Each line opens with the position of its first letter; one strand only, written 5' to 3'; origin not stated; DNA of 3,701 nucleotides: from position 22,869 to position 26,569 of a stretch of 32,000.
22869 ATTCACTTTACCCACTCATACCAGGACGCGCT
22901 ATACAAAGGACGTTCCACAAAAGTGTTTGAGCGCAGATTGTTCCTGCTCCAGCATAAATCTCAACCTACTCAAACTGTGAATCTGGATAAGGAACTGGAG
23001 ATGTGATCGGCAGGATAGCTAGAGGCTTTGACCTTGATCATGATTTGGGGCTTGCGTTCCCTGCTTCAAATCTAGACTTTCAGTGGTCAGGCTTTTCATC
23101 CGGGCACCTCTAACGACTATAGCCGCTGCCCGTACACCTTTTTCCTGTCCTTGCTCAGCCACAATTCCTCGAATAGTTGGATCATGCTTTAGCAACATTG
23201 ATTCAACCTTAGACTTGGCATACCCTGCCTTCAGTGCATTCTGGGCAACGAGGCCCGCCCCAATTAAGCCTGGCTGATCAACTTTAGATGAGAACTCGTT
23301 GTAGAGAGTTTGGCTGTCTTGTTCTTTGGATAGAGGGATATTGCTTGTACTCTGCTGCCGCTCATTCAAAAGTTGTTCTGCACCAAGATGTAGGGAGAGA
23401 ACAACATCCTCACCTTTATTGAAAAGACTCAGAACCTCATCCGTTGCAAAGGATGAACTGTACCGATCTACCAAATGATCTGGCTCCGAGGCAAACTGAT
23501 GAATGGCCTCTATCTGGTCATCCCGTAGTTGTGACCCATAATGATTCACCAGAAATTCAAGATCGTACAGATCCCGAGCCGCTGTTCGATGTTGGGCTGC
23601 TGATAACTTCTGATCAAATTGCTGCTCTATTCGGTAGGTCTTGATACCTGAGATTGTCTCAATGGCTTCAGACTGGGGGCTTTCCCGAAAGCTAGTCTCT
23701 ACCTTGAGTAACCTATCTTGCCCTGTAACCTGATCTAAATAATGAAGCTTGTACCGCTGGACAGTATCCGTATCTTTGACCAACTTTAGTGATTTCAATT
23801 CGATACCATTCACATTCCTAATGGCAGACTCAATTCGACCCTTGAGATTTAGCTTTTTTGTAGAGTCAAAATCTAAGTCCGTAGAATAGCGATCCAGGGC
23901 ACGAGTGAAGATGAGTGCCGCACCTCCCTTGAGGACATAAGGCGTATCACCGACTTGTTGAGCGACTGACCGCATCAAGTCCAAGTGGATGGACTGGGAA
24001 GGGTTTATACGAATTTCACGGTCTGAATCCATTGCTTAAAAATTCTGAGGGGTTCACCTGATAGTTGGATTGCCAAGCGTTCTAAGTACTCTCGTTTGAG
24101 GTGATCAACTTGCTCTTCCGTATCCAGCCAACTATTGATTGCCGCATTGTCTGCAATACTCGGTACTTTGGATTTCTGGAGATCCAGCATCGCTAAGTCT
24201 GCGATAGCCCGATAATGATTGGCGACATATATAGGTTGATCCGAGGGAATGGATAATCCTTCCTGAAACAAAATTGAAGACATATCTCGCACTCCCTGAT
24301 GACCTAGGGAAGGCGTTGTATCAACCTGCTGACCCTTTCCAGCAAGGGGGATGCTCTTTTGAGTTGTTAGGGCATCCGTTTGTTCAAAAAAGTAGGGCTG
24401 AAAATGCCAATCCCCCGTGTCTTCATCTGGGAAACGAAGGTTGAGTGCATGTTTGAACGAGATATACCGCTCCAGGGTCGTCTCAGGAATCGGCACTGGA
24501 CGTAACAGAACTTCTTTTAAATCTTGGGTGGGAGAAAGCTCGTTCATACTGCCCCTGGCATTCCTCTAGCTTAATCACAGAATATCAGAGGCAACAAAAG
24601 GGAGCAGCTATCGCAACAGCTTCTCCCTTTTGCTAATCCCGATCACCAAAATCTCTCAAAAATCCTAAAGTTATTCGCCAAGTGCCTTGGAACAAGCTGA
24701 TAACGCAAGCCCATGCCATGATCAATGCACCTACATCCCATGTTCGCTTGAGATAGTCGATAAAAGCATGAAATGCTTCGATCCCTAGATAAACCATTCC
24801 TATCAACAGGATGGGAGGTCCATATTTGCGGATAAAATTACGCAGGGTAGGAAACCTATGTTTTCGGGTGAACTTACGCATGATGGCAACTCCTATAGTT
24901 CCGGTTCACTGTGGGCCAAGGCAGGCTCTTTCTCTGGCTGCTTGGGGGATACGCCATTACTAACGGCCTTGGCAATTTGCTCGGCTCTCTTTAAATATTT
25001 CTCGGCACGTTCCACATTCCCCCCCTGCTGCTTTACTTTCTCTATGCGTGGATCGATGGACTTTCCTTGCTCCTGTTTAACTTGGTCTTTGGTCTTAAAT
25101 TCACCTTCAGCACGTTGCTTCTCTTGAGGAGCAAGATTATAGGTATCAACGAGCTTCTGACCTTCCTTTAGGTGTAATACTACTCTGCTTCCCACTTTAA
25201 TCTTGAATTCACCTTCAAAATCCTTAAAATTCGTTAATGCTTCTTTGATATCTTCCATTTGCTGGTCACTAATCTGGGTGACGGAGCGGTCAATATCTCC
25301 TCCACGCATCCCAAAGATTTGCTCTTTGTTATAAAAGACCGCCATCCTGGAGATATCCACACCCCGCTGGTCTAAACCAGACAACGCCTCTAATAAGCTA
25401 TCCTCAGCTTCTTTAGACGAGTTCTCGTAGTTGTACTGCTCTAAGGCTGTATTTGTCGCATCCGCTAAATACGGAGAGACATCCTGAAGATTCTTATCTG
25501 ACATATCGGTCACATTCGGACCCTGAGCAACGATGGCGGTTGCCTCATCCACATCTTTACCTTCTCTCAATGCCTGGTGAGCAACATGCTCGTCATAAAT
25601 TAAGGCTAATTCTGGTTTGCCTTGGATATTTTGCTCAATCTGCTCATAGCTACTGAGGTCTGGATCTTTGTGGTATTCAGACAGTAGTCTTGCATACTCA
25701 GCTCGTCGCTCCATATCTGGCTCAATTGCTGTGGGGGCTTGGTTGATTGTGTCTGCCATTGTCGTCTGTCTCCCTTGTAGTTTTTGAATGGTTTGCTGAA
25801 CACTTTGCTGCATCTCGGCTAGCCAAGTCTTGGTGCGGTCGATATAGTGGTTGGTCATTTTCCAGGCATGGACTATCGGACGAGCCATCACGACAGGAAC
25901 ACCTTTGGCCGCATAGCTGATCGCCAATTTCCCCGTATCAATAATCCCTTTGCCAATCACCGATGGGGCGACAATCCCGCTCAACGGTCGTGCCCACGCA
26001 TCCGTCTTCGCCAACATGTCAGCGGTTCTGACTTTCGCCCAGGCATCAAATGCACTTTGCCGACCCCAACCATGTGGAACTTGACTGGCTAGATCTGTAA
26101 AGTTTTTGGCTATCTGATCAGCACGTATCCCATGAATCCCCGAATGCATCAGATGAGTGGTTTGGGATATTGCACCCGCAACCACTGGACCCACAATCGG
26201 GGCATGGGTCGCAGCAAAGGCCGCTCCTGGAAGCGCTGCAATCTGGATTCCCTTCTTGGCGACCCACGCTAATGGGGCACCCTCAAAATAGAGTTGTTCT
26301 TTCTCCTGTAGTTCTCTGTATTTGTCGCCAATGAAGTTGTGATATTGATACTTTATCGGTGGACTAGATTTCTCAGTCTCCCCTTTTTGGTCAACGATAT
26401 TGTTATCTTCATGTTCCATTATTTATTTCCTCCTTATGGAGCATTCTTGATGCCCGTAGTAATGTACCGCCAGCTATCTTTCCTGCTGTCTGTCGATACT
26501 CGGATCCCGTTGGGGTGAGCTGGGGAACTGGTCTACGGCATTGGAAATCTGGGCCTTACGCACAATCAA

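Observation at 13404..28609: Plasmid-wide conserved 12-18 nt motif (gene strand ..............) in front of at least five transcription units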

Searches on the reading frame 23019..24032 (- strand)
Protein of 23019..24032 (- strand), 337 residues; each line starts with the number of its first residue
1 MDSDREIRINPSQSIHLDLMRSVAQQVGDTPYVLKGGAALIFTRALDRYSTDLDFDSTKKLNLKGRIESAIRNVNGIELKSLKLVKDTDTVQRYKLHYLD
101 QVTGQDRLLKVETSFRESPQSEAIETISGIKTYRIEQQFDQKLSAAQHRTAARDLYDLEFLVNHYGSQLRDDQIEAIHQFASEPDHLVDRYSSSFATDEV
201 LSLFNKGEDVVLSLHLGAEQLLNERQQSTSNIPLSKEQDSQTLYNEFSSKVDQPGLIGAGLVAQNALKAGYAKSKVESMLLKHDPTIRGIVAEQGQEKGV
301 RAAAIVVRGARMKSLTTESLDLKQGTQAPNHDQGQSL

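Call 9: search_protein_families(library=pfam, proteins=[window:23019-24032:-], max_evalue=0.01)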
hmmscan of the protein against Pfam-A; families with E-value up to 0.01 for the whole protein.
window:23019-24032:- (337 aa): 1 family
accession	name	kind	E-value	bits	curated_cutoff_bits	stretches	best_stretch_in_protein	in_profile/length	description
PF08843.17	AbiEii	-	1.3e-17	65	22.5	1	20-192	3-192/238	Nucleotidyl transferase AbiEii toxin, Type IV TA system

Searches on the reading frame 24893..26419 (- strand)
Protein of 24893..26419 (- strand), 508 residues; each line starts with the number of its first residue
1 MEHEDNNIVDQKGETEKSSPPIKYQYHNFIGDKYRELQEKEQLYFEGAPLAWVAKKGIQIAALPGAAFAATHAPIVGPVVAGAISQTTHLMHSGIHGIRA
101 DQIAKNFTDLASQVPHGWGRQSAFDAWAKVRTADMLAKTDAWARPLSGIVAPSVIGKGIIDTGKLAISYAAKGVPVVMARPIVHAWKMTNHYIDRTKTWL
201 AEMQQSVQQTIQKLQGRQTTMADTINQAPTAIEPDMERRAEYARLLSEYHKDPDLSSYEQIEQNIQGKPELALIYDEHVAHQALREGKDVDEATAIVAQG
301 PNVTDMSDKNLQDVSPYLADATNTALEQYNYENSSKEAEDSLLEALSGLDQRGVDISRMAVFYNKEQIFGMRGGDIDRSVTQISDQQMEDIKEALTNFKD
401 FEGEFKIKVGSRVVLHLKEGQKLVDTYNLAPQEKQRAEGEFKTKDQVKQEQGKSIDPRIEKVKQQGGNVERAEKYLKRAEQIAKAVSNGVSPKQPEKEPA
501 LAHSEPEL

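Call 9: search_protein_families(library=pfam, proteins=[window:24893-26419:-], max_evalue=0.01)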
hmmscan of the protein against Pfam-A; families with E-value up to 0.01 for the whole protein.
window:24893-26419:- (508 aa): 0 families

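Call 27: search_solved_structures(query=window:24893-26419:-, max_evalue=1)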
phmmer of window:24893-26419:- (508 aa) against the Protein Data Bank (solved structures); distinct sequences matched with E-value up to 1: 3.
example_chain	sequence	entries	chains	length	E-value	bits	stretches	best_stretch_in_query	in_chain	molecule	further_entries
5oql_k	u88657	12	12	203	0.11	14.5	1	153-245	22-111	Fcf2 | Fcf2 pre-rRNA processing C-terminal domain-containing protein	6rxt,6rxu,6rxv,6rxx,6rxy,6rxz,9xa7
8s4s_A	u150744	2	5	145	0.25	13.4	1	337-400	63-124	PrgE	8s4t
8hkc_E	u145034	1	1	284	0.58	12.2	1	280-360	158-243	RNA polymerase sigma factor RpoH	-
